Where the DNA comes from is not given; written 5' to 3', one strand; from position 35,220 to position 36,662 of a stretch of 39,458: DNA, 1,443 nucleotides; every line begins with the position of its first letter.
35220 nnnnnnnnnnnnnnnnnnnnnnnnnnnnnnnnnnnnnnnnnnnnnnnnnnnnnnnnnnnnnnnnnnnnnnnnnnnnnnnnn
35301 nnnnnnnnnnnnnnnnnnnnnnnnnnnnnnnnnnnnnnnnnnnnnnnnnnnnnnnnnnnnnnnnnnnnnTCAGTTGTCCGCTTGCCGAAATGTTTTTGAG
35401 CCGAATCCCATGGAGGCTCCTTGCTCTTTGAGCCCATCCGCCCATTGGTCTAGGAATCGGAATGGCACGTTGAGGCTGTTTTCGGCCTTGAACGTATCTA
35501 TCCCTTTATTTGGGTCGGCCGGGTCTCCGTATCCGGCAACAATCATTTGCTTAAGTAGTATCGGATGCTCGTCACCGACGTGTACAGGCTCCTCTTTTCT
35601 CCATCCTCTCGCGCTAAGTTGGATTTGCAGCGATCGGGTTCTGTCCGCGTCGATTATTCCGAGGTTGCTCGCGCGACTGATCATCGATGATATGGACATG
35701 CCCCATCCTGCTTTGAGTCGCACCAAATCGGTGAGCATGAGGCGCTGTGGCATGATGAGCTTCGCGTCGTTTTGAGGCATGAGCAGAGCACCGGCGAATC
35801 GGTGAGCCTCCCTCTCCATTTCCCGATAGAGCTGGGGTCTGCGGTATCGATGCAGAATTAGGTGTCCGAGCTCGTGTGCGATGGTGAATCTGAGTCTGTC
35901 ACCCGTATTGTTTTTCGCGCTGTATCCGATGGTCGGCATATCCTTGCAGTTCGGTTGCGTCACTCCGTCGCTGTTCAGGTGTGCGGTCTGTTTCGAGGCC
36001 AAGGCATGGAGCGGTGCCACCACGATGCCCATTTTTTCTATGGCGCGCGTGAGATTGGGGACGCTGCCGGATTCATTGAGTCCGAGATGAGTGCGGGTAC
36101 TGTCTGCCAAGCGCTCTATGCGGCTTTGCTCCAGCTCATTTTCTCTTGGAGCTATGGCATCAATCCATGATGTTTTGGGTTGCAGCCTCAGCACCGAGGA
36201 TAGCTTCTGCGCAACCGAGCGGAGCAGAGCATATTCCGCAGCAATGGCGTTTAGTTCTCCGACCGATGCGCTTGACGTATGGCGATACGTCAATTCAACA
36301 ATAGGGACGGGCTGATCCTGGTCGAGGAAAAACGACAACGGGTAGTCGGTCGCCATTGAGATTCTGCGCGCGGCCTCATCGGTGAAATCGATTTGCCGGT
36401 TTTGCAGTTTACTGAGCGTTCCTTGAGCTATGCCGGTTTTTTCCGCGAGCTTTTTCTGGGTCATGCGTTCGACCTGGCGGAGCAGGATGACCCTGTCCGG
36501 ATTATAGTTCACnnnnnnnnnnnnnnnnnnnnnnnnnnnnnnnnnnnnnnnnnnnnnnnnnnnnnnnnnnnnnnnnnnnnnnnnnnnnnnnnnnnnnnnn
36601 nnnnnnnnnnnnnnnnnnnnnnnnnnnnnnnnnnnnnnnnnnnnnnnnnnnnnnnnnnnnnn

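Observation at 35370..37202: Unknown 218-aa protein co-transcribed with an HTH::ImmA/IrrE metallopeptidase fusion (toxin-antitoxin-like sensor pair, or the prophage induction protease)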

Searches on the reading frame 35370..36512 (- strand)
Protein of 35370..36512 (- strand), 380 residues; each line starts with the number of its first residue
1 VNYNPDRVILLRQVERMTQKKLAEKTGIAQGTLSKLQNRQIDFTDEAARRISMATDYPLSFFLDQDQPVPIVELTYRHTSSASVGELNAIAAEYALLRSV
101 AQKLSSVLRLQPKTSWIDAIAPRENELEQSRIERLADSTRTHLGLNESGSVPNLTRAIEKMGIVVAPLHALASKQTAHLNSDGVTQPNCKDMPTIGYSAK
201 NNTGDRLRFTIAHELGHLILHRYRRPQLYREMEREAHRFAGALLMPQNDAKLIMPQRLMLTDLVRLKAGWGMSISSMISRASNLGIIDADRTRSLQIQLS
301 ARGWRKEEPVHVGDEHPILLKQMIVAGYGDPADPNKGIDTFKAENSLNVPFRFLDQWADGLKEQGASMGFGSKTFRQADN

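Call 3: search_protein_families(library=pfam, proteins=[window:35370-36512:-], max_evalue=0.1)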
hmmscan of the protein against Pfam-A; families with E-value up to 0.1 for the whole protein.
window:35370-36512:- (380 aa): 9 families
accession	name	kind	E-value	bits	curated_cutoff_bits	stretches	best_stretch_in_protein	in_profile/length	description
PF06114.19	Peptidase_M78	-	2.2e-14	53.8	22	1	159-280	2-121/123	IrrE N-terminal-like domain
PF01381.28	HTH_3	-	1.8e-05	25.1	23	1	17-62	10-55/55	Helix-turn-helix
PF13443.12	HTH_26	-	0.004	17.8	22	1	16-40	10-34/63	Cro/C1-type HTH DNA-binding domain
PF04545.22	Sigma70_r4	-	0.0071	16.3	24.1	1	7-39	11-43/50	Sigma-70, region 4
PF13744.12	HTH_37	-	0.014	15.6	27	1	9-42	24-57/80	Helix-turn-helix domain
PF13412.12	HTH_24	-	0.019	15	21.9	1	15-35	16-36/48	Winged helix-turn-helix DNA-binding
PF14247.12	DUF4344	-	0.02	15.1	29.6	1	198-249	84-134/220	Putative metallopeptidase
PF08281.18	Sigma70_r4_2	-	0.027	14.6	25.7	1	7-32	17-42/54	Sigma-70, region 4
PF12844.13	HTH_19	-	0.09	13.1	30.2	0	11-44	7-40/64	Helix-turn-helix domain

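Call 4: search_protein_families(library=padloc, proteins=[window:35370-36512:-], max_evalue=0.1)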
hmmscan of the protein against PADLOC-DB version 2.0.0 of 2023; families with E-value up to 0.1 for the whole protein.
window:35370-36512:- (380 aa): 20 families
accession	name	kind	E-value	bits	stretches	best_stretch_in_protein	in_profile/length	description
PDLC03953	RmrA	-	1.8e-86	288.7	1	4-332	6-331/373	-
PDLC03951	RmrA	-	1.1e-48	164.3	1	3-322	8-325/400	-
PDLC03954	RmrA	-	1.3e-47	160.6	1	2-324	9-332/380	-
PDLC03948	RmrA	-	2.3e-47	159.7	1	2-324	7-331/397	-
PDLC03947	RmrA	-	5.7e-47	158.4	1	4-324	12-332/383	-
PDLC03952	RmrA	-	8.7e-45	151.2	1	5-324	24-346/395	-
PDLC03949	RmrA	-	2.8e-44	149.5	1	3-324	2-305/363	-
PDLC03944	RmrA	-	2.4e-43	146.7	1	2-324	5-325/384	-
PDLC03946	RmrA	-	6.7e-42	141.5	1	3-325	2-308/357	-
PDLC03955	RmrA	-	8.2e-37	125.3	1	2-322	19-327/371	-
PDLC03956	RmrA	-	2.7e-34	116.9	1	3-318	8-322/399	-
PDLC03943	RmrA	-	7.3e-28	95.7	1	7-324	6-314/370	-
PDLC03945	RmrA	-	8.5e-28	95.6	1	9-310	8-319/394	-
PDLC03950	RmrA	-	1.3e-26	91.5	1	3-324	2-318/369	-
PDLC04141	capP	-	8e-17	59.5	1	179-284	41-153/242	capP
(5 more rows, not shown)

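Call 5: search_protein_families(library=ncbifam, proteins=[window:35370-36512:-], max_evalue=0.1)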
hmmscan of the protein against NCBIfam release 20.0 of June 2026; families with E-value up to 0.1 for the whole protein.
window:35370-36512:- (380 aa): 9 families
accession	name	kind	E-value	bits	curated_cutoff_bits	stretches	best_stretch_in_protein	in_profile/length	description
NF052239.1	antitox_spr1629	equivalog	2.5e-28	99.2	335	1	9-310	8-319/377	spr1629 family repressor/antitoxin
NF007271.0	PRK09726.1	equivalog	0.00014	21.8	79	1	8-39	17-48/88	type II toxin-antitoxin system antitoxin HipB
TIGR02937.1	sigma70-ECF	superfamily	0.00072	19.2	42.9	1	7-40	124-157/165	sigma-70 family RNA polymerase sigma factor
TIGR02980.1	SigBFG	subfamily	0.0027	17.4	234.35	1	7-42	185-220/227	SigB/SigF/SigG family RNA polymerase sigma factor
NF010465.0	PRK13890.1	equivalog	0.0043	17.1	96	1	10-65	12-67/121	conjugal transfer protein TrbA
NF005514.0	PRK07122.1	subfamily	0.018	14.2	372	1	7-38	222-253/264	RNA polymerase sigma factor SigF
NF041951.1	phage_RstR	subfamily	0.032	14.5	80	1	6-54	5-53/108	RstR family transcriptional repressor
TIGR02607.1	antidote_HigA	equivalog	0.053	13.4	47.7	0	16-63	20-67/81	HigA family addiction module antitoxin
TIGR00520.1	asnASE_II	subfamily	0.056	12.3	314.3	1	6-82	178-251/352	type II asparaginase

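Call 6: search_protein_families(library=phrogs, proteins=[window:35370-36512:-], max_evalue=0.01)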
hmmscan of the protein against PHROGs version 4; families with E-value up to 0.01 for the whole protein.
window:35370-36512:- (380 aa): 14 families
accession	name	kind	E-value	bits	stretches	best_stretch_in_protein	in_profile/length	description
phrog_2439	-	transcription regulation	2.8e-69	234.8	1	1-355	5-348/367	transcriptional regulator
phrog_87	-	other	1.6e-12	48.7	1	153-252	42-135/227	metallo-protease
phrog_1914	-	unknown function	1e-10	42.7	1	191-249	79-146/222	-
phrog_2328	-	transcription regulation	4.7e-07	30.6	1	6-67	18-79/128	transcriptional repressor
phrog_19315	-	unknown function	4.9e-07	30.1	1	194-248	82-148/348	-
phrog_3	-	transcription regulation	8.2e-07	30.1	1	2-121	87-183/430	transcriptional repressor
phrog_8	-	transcription regulation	1.2e-06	29.2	1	6-114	79-150/346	transcriptional regulator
phrog_7241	-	transcription regulation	2.7e-06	28.4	1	10-55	68-113/122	transcriptional regulator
phrog_2339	-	DNA, RNA and nucleotide metabolism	2e-05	25.5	1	12-47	34-70/98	HTH DNA binding protein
phrog_147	-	transcription regulation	7.2e-05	24.1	1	6-58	7-60/100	transcriptional regulator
phrog_4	-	transcription regulation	0.00043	20.4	1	15-68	146-197/400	transcriptional repressor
phrog_5823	-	transcription regulation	0.0025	18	1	6-62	9-66/404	transcriptional regulator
phrog_2104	-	unknown function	0.0031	18.7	1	3-60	39-96/103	-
phrog_8038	-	unknown function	0.0082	17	0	15-36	15-36/66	-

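Call 40: search_solved_structures(query=window:35370-36512:-, max_evalue=0.01, show_alignments=1)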
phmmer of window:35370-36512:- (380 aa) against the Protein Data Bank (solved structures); distinct sequences matched with E-value up to 0.01: 1.
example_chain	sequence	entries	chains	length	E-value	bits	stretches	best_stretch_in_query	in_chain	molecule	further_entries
7t5t_A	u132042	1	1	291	0.00081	21.8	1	203-255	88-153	CapP toxin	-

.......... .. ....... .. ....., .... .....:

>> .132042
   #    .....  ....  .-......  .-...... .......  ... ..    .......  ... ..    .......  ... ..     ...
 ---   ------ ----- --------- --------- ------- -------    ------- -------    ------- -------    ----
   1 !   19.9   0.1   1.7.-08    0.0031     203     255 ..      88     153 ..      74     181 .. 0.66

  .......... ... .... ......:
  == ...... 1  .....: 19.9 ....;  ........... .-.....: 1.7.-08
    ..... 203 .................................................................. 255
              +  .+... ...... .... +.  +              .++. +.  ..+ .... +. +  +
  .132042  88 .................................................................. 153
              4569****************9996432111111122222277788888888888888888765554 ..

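Call 42: find_homologous_proteins(query=window:35370-36512:-, max_evalue=1e-10)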
Query window:35370-36512:- (380 aa): 355 proteins with E <= 1e-10 among 6999 candidates; the best 120 are listed.
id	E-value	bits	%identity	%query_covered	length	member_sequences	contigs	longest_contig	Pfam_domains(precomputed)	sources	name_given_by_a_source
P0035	6.4e-249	843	100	100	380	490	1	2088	PF01381.29,PF06114.20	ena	-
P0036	5.0e-216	735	85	100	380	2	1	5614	PF01381.29,PF06114.20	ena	-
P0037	1.9e-210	716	85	99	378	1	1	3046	PF01381.29,PF06114.20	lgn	-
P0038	2.7e-160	551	64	99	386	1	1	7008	PF12844.14,PF01381.29,PF04545.23,PF06114.20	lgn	-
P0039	2.0e-157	542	98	65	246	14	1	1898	PF06114.20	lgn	-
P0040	1.1e-153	530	63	98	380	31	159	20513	PF01381.29,PF06114.20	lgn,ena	-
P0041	9.1e-153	527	62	98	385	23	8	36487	PF12844.14,PF01381.29,PF06114.20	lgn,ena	-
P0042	6.2e-148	511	61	98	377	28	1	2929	PF01381.29,PF06114.20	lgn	-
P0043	2.3e-145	502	62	98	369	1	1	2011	PF01381.29,PF06114.20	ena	-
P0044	1.3e-117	411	50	98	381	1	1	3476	PF01381.29,PF06114.20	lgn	-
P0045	1.4e-117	411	51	98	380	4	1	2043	PF06114.20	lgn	-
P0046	1.9e-116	407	52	98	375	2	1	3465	PF06114.20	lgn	-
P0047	5.1e-116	406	51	98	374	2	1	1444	PF01381.29,PF06114.20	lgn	-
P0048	1.7e-115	404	50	99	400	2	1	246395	PF06114.20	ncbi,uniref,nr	ncbi:hypothetical protein EP30_01235 [Bifidobacterium sp. UTCIF-39]|uniref:XRE family transcriptiona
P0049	1.6e-114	401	52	97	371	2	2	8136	PF06114.20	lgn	-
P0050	9.4e-114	398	48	99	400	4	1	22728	PF06114.20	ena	-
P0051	2.7e-112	393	50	99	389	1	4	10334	PF06114.20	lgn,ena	-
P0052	1.3e-110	388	47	100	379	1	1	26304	PF06114.20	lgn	-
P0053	3.2e-110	387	47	100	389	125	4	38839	PF06114.20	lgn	-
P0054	1.8e-109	384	49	95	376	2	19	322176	PF06114.20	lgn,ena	-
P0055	4.2e-109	383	46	100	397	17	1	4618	PF06114.20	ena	-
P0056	1.3e-108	381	50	96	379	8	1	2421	PF06114.20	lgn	-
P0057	2.8e-108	380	46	99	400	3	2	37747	PF06114.20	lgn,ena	-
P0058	7.4e-108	379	48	99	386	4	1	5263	PF06114.20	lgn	-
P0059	4.0e-107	376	49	98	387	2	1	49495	PF06114.20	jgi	jgi:Zn-dependent peptidase ImmA (M78 family)/transcriptional regulator with XRE-family HTH domain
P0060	2.0e-106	374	48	99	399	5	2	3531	PF06114.20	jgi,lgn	jgi:Zn-dependent peptidase ImmA (M78 family)/transcriptional regulator with XRE-family HTH domain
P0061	2.7e-106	374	47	99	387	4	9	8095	PF06114.20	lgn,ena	-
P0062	3.9e-106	373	49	98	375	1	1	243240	PF06114.20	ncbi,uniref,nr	ncbi:ImmA/IrrE family metallo-endopeptidase [Alloscardovia theropitheci]|uniref:ImmA/IrrE family met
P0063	3.6e-105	370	48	97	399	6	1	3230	PF12844.14,PF06114.20,PF13560.13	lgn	-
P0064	1.9e-104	368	47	99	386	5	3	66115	PF06114.20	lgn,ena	-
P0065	6.1e-103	363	46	97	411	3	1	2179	PF06114.20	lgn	-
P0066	1.9e-100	355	47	98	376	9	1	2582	PF06114.20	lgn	-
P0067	6.1e-98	346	49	98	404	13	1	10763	PF01381.29,PF06114.20,PF13443.13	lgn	-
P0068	3.1e-97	344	47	99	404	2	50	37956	PF01381.29,PF06114.20,PF13443.13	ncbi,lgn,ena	-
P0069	2.1e-91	325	45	98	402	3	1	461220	PF06114.20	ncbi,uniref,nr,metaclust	ncbi:hypothetical protein BAAM0483_02305 [Bifidobacterium animalis subsp. animalis MCC 0483]|uniref:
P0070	1.0e-84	303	45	94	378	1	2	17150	PF06114.20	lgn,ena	-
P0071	3.6e-76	275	41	94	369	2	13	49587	PF06114.20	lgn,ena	-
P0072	8.3e-76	273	40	94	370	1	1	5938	PF06114.20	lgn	-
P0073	1.2e-74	270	40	94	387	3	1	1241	PF01381.29,PF06114.20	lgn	-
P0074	4.7e-74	268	40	94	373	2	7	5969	PF06114.20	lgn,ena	-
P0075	7.5e-73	264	40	94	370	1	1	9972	PF12844.14,PF01381.29,PF06114.20,PF13560.13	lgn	-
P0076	2.3e-71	259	39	94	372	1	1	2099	PF06114.20,PF13560.13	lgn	-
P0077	8.4e-70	254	39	96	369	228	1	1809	PF06114.20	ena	-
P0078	3.8e-68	248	37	95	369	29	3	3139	PF01381.29,PF06114.20,PF13560.13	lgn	-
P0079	1.4e-67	246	39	95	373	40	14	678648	PF06114.20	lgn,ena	-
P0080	1.6e-67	246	39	95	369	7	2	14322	PF01381.29,PF06114.20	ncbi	-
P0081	1.9e-67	246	39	95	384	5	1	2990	PF06114.20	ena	-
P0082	4.5e-67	245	38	96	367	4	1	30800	PF01381.29,PF06114.20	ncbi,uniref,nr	ncbi:helix-turn-helix domain-containing protein [Bifidobacterium panos]|uniref:IrrE N-terminal-like 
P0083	5.4e-67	244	38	97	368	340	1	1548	PF01381.29,PF06114.20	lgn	-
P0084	5.4e-67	244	39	94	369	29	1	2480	PF01381.29,PF06114.20,PF13560.13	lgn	-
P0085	6.8e-66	241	38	94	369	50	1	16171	PF01381.29,PF06114.20,PF13560.13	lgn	-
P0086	7.7e-66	241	37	96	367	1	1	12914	PF01381.29,PF06114.20,PF13560.13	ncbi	-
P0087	8.7e-66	241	39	95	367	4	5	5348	PF01381.29,PF06114.20,PF13560.13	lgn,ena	-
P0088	3.3e-65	239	39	96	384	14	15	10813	PF06114.20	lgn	-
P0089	2.3e-64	236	37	94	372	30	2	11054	PF06114.20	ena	-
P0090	2.4e-58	216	37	92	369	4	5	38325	PF06114.20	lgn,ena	-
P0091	2.8e-56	209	38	88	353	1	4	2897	PF12844.14,PF01381.29,PF06114.20,PF13560.13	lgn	-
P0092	4.9e-56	208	38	88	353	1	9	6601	PF12844.14,PF01381.29,PF06114.20,PF13560.13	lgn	-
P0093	6.9e-56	208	40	87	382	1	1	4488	PF01381.29,PF06114.20,PF13560.13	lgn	-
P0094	4.8e-55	205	39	85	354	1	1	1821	PF12844.14,PF01381.29,PF06114.20,PF13560.13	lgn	-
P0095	1.3e-54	204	45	65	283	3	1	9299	PF06114.20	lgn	-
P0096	2.5e-54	203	41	86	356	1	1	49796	PF12844.14,PF01381.29,PF06114.20,PF13560.13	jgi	jgi:Zn-dependent peptidase ImmA (M78 family)/transcriptional regulator with XRE-family HTH domain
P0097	6.9e-54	201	39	86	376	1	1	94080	PF12844.14,PF01381.29,PF06114.20,PF13560.13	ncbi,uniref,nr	ncbi:helix-turn-helix domain-containing protein [Cellulomonas iranensis]|uniref:helix-turn-helix dom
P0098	2.7e-53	199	37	93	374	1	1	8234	PF01381.29,PF06114.20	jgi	-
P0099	8.2e-53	198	36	97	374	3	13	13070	PF01381.29,PF06114.20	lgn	-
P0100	9.5e-53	198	39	90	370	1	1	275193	PF01381.29,PF06114.20,PF13560.13,PF13443.13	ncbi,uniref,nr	ncbi:helix-turn-helix domain-containing protein [Sinomonas susongensis]|uniref:helix-turn-helix doma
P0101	1.8e-52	197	37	87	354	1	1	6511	PF12844.14,PF01381.29,PF06114.20,PF13560.13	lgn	-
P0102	1.9e-52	197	38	91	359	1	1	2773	PF12844.14,PF01381.29,PF06114.20,PF13560.13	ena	-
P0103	2.7e-51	193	36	84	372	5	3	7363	PF01381.29,PF06114.20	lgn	-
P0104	3.8e-51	192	39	87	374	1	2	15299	PF01381.29,PF06114.20,PF13560.13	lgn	-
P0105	2.4e-50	190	37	88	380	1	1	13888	PF01381.29,PF06114.20,PF13560.13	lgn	-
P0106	5.6e-50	189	38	86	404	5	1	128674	PF01381.29,PF06114.20,PF13560.13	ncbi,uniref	ncbi:helix-turn-helix domain-containing protein [Kitasatospora purpeofusca]|uniref:helix-turn-helix 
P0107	8.9e-50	188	38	87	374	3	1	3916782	PF01381.29,PF06114.20,PF13560.13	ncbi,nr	ncbi:MAG: XRE family transcriptional regulator [Cellulomonas sp.]|nr:XRE family transcriptional regu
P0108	1.0e-49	188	38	86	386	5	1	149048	PF01381.29,PF06114.20,PF13560.13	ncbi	ncbi:helix-turn-helix domain-containing protein [Streptomyces sp. NPDC055107]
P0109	1.8e-49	187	36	85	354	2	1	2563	PF12844.14,PF01381.29,PF06114.20,PF13560.13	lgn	-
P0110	1.8e-49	187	38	83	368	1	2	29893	PF01381.29,PF06114.20,PF13560.13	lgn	-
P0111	5.0e-49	185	37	86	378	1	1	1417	PF01381.29,PF06114.20,PF13560.13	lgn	-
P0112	5.1e-49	185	36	88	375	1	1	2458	PF01381.29,PF06114.20,PF13560.13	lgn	-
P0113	6.1e-49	185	39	83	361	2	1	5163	PF01381.29,PF06114.20,PF13560.13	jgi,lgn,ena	-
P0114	2.1e-48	183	36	88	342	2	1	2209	PF06114.20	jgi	jgi:Zn-dependent peptidase ImmA (M78 family)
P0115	2.2e-48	183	38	83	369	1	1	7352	PF01381.29,PF06114.20,PF13560.13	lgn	-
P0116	3.2e-48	183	37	87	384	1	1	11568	PF01381.29,PF06114.20,PF13560.13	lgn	-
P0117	8.2e-48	181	39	81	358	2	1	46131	PF01381.29,PF06114.20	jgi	-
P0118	5.2e-47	179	36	85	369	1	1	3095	PF01381.29,PF06114.20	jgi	jgi:Zn-dependent peptidase ImmA (M78 family)/transcriptional regulator with XRE-family HTH domain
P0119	2.9e-46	176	36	85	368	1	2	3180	PF01381.29,PF06114.20,PF13560.13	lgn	-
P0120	1.7e-45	174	36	89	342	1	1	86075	PF12844.14,PF01381.29,PF06114.20,PF13560.13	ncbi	-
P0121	4.6e-45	172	38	79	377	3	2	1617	PF01381.29,PF06114.20,PF13560.13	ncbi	-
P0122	8.8e-45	171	45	56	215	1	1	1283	PF06114.20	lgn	-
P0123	1.4e-44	171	35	86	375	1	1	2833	PF01381.29,PF06114.20,PF13560.13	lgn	-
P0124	1.7e-44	171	37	83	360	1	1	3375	PF01381.29,PF06114.20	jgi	jgi:Zn-dependent peptidase ImmA (M78 family)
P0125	9.5e-44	168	33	97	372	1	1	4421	PF01381.29,PF06114.20,PF13560.13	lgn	-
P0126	1.5e-43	167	36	84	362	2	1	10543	PF01381.29,PF06114.20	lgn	-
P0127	1.3e-42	164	36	86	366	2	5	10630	PF06114.20,PF13560.13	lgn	-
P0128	1.6e-42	164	36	86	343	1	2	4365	PF12844.14,PF01381.29,PF06114.20,PF13560.13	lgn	-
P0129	5.0e-42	162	34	85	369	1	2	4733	PF12844.14,PF01381.29,PF06114.20,PF13560.13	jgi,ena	jgi:Zn-dependent peptidase ImmA (M78 family)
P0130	1.7e-41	161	43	56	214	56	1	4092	PF06114.20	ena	-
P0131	3.0e-41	160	36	85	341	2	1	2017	PF01381.29,PF06114.20,PF13560.13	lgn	-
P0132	1.1e-40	158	37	86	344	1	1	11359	PF01381.29,PF06114.20,PF13560.13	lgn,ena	-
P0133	1.3e-40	158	35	86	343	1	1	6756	PF01381.29,PF06114.20,PF13560.13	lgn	-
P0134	1.8e-39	154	35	86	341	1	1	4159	PF01381.29,PF06114.20,PF13560.13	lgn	-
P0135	2.8e-39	153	34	93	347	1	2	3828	PF01381.29,PF06114.20,PF13560.13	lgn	-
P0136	5.6e-39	152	35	85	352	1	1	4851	PF12844.14,PF01381.29,PF06114.20,PF13560.13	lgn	-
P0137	6.2e-39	152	48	45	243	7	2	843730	PF06114.20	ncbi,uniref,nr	ncbi:ImmA/IrrE family metallo-endopeptidase [Bifidobacterium pseudocatenulatum]|uniref:ImmA/IrrE fam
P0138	6.9e-39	152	34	83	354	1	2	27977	PF01381.29,PF06114.20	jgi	jgi:Zn-dependent peptidase ImmA (M78 family)/transcriptional regulator with XRE-family HTH domain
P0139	1.2e-38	151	36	86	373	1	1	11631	PF01381.29,PF06114.20,PF13560.13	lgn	-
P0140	3.9e-38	150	35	86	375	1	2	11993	PF12844.14,PF01381.29,PF06114.20,PF13560.13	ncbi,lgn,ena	-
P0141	4.6e-38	149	33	86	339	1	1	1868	PF01381.29,PF06114.20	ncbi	-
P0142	7.6e-38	149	35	88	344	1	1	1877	PF01381.29,PF06114.20,PF13560.13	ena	-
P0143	8.4e-38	148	33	86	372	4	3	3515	PF01381.29,PF06114.20,PF13560.13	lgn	-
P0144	1.9e-37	147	36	85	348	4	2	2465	PF01381.29,PF06114.20,PF13560.13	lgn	-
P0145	2.3e-37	147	36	88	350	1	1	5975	PF12844.14,PF01381.29,PF06114.20,PF13560.13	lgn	-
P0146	7.5e-37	145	32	86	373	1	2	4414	PF12844.14,PF01381.29,PF06114.20,PF13560.13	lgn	-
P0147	1.2e-34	138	48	41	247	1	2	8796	PF06114.20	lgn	-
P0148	2.3e-34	137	33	84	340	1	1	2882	PF06114.20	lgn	-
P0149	6.1e-34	136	33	93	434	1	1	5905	PF01381.29,PF06114.20,PF13560.13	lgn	-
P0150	2.0e-33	134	35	84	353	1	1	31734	PF12844.14,PF01381.29,PF06114.20,PF13443.13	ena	-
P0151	7.2e-33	132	35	80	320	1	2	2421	PF06114.20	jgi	jgi:Zn-dependent peptidase ImmA (M78 family)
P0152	1.9e-32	131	32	85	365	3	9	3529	PF01381.29,PF06114.20,PF13560.13,PF13443.13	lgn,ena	-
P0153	1.6e-31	128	33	82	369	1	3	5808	PF01381.29,PF06114.20,PF13560.13,PF13443.13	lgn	-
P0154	2.0e-31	128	31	84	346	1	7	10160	PF12844.14,PF01381.29,PF06114.20,PF13560.13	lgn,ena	-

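Call 43: find_encoding_contigs(protein=P0054, flank=4000, max_places=2)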
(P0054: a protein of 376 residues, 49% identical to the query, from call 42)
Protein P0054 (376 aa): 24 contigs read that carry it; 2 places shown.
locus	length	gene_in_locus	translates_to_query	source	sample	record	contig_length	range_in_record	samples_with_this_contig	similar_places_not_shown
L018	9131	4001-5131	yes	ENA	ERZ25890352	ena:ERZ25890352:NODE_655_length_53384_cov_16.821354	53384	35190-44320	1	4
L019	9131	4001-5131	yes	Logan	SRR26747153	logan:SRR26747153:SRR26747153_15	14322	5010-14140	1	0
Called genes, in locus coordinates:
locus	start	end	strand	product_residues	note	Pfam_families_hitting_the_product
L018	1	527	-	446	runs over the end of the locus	PF09314:DUF1972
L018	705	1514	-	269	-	-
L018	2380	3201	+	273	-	PF00929:RNase_T, PF16473:Rv2179c-like (weak)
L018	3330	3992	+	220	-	-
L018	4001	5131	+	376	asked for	PF06114:Peptidase_M78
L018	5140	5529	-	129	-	PF06114:Peptidase_M78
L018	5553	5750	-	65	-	-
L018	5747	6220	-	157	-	-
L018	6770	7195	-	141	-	-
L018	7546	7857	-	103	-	PF01503:PRA-PH (weak)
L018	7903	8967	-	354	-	-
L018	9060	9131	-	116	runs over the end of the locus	-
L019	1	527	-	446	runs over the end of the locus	PF09314:DUF1972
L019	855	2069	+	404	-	PF13102:Phage_int_SAM_5 (faint), PF14659:Phage_int_SAM_3 (weak), PF22022:Phage_int_M (weak), PF00589:Phage_integrase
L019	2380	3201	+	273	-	PF00929:RNase_T, PF16473:Rv2179c-like (weak)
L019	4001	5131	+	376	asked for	PF06114:Peptidase_M78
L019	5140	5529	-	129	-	PF06114:Peptidase_M78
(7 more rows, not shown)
